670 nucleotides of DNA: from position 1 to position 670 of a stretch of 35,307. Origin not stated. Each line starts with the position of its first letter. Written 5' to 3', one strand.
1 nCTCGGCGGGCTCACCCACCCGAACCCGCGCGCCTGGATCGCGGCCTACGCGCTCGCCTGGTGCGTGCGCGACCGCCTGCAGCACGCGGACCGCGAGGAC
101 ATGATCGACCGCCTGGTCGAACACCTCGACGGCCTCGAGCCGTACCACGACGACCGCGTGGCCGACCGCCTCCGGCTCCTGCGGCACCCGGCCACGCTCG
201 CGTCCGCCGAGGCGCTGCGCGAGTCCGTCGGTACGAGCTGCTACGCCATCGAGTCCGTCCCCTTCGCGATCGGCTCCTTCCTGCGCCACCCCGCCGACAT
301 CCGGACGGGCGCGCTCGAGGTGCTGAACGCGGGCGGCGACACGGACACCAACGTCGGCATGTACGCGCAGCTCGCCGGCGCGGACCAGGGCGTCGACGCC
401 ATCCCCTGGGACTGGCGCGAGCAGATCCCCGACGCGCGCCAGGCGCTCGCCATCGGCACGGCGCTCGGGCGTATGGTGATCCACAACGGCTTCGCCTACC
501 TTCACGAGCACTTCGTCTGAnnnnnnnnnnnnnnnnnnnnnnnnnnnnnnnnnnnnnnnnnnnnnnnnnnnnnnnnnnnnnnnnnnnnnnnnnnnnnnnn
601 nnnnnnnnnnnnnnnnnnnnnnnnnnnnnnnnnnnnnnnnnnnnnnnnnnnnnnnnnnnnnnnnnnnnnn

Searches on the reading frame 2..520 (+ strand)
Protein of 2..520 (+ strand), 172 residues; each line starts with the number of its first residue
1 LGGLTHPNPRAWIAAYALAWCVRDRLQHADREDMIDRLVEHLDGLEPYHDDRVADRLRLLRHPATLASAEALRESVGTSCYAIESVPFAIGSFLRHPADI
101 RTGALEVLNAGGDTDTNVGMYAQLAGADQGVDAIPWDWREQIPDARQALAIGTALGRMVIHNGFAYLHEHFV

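Call 10: search_protein_families(library=pfam, proteins=[window:2-520:+])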
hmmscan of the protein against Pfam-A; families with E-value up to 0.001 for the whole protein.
window:2-520:+ (172 aa): 1 family
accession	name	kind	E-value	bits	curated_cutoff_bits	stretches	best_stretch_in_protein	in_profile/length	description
PF03747.19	ADP_ribosyl_GH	-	3.9e-23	83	26.2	1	3-136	152-286/287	ADP-ribosylglycohydrolase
